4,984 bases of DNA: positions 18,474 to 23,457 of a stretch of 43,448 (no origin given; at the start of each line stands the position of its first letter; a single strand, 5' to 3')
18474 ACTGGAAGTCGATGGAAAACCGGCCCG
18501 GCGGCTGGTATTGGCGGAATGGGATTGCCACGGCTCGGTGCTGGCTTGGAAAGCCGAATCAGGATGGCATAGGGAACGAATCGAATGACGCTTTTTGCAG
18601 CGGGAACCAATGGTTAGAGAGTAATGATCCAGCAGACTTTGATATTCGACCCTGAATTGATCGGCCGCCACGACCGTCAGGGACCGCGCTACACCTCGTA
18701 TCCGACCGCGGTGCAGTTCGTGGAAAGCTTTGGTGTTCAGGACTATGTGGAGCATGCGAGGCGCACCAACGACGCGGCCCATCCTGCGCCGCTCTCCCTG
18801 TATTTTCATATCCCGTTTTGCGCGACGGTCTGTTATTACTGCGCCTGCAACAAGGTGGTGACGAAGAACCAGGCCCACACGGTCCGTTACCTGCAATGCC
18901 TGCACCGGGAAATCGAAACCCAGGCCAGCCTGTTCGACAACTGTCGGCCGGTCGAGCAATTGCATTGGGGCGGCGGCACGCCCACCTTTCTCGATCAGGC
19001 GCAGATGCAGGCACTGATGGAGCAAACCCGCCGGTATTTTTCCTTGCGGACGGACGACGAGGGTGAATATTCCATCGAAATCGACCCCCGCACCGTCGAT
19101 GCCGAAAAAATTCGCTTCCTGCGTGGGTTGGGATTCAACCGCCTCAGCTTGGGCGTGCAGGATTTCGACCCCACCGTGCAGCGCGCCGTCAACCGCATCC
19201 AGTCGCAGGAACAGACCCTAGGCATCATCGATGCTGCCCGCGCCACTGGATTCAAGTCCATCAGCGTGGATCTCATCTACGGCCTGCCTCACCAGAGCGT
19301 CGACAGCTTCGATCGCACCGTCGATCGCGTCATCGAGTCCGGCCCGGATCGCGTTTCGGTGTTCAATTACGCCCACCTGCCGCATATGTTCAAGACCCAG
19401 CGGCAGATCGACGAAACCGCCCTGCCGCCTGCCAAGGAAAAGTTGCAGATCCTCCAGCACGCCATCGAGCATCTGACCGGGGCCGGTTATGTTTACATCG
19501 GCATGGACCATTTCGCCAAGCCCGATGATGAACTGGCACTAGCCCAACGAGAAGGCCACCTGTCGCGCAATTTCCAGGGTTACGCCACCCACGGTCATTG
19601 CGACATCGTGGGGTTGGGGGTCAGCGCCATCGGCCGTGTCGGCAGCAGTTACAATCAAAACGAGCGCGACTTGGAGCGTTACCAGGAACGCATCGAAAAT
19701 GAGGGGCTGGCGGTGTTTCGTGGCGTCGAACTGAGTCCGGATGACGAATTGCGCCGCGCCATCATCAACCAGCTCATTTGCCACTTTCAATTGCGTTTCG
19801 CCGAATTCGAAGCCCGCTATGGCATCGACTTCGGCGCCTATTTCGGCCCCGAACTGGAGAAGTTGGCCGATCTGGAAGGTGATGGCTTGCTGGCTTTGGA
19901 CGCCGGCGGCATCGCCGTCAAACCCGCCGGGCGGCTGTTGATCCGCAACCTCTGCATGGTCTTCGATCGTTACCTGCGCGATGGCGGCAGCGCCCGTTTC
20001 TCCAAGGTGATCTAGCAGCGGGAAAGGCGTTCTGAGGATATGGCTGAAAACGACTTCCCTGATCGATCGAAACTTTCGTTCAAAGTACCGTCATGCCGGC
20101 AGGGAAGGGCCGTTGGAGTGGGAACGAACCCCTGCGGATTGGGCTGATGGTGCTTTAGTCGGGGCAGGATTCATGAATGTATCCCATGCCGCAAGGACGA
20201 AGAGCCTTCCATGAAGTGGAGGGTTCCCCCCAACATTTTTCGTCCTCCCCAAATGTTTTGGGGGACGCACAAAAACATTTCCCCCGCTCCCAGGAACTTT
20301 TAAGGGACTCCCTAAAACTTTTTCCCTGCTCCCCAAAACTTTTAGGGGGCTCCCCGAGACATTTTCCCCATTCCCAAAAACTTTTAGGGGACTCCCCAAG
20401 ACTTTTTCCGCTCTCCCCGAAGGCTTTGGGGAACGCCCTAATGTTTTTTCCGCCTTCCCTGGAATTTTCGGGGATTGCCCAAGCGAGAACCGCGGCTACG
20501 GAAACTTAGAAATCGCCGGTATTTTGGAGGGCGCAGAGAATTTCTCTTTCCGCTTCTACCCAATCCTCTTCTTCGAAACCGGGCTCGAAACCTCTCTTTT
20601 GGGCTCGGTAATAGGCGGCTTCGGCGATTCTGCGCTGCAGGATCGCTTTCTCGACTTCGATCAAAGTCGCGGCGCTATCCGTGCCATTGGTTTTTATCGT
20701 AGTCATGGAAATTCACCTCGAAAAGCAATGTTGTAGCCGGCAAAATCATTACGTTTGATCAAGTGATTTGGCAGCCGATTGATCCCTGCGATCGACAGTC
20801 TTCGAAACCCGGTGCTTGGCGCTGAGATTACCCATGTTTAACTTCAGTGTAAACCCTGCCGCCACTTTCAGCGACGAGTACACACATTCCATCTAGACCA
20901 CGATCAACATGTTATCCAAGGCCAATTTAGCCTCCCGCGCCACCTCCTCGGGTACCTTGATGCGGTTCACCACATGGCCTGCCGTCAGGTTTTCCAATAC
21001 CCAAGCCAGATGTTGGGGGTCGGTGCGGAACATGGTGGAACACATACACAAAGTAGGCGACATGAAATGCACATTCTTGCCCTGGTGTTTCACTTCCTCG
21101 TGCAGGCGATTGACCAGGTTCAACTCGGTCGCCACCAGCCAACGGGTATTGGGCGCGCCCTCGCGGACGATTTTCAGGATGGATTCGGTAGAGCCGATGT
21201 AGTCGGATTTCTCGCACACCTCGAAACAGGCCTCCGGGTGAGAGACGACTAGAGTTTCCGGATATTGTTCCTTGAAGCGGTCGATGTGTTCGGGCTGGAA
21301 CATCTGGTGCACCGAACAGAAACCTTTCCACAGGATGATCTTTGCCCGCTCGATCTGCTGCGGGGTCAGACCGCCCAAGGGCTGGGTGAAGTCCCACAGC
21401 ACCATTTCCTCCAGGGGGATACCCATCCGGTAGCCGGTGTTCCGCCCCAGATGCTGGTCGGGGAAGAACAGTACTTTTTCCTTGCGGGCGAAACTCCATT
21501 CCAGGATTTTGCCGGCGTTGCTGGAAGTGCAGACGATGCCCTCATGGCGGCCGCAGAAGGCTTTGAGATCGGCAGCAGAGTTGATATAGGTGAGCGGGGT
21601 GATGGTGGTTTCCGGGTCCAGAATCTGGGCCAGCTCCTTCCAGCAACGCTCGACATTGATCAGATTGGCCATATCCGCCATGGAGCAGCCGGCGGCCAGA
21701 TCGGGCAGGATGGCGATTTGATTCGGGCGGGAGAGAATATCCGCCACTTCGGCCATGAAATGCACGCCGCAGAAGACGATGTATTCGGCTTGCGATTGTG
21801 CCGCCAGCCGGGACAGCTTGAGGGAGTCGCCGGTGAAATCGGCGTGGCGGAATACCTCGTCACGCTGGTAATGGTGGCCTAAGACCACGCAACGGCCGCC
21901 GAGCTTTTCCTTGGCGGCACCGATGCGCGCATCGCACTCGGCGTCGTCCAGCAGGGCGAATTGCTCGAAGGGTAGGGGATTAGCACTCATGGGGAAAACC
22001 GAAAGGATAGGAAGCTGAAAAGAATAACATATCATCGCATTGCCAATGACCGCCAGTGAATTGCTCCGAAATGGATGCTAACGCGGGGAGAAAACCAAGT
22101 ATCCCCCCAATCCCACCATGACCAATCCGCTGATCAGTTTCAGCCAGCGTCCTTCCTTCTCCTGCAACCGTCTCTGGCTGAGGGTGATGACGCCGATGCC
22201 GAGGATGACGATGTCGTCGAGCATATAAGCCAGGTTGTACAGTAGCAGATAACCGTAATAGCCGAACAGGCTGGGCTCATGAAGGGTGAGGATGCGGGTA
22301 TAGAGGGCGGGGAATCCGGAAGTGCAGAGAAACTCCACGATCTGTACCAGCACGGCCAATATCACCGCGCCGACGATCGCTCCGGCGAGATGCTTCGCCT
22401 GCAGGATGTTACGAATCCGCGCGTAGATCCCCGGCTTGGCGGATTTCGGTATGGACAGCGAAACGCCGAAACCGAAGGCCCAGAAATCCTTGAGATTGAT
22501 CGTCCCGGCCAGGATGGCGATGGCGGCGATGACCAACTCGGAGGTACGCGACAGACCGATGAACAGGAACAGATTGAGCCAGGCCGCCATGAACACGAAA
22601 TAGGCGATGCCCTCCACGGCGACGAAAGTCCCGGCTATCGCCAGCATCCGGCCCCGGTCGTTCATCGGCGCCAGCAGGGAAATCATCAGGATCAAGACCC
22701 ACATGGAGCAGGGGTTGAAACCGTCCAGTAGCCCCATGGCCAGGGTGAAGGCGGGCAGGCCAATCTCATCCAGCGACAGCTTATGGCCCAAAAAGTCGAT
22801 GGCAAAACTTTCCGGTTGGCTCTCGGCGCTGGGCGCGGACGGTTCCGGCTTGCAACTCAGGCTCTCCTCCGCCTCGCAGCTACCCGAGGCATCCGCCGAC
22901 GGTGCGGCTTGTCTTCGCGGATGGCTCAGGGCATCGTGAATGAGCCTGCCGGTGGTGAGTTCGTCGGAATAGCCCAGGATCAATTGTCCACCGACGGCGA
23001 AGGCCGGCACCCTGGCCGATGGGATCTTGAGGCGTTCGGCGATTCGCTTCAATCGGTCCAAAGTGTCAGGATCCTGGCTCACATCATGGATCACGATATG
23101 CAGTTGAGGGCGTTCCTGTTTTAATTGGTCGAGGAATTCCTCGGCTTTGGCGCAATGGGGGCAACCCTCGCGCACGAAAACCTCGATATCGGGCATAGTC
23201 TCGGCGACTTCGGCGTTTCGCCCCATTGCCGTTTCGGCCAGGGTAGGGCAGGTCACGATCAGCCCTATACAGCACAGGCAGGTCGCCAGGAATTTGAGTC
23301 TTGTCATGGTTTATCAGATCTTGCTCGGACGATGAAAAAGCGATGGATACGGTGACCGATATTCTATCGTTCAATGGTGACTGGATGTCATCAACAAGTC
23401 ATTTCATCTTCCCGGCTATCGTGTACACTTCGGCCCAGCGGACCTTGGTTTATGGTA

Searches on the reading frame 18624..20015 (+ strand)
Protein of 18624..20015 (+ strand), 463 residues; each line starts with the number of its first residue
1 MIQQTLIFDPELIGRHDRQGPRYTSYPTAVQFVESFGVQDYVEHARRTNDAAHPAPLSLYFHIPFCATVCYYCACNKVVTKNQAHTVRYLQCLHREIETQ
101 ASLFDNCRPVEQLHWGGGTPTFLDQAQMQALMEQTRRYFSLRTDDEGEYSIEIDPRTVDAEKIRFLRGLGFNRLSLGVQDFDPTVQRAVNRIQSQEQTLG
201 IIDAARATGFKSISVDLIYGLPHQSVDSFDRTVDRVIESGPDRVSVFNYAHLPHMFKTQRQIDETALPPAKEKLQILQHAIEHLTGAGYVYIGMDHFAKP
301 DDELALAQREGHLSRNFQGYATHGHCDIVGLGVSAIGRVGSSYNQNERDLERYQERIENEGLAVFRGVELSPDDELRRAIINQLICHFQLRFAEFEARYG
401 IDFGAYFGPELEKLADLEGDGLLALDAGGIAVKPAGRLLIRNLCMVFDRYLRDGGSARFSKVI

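Call 59: search_protein_families(library=pfam, proteins=[window:18624-20015:+], max_evalue=0.00001)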
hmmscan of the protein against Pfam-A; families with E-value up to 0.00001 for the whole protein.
window:18624-20015:+ (463 aa): 2 families
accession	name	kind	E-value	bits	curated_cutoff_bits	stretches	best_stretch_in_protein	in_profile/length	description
PF04055.27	Radical_SAM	-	1.2e-24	87.8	29.5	1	61-235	2-165/166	Radical SAM superfamily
PF06969.22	HemN_C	-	8.5e-16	58.2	24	1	370-439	1-67/67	HemN C-terminal domain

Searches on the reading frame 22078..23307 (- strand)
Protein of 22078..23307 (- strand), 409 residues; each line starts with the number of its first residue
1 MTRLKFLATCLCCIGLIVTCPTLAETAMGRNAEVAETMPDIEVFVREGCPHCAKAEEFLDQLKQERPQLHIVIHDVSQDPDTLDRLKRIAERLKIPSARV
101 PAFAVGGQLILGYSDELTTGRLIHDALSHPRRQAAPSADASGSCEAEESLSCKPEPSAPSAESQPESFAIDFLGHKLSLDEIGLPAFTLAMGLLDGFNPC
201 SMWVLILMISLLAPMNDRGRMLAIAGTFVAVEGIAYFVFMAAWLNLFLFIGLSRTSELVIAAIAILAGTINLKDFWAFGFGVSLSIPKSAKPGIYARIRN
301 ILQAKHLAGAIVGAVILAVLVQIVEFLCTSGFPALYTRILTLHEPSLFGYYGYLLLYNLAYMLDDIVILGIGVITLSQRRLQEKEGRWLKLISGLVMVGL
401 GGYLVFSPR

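Call 59: search_protein_families(library=pfam, proteins=[window:22078-23307:-], max_evalue=0.00001)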
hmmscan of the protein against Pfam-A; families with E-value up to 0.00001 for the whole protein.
window:22078-23307:- (409 aa): 1 family
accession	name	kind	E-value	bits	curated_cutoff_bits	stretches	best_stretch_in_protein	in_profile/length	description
PF00462.30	Glutaredoxin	-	1.8e-08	34.9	22.9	1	41-110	1-60/60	Glutaredoxin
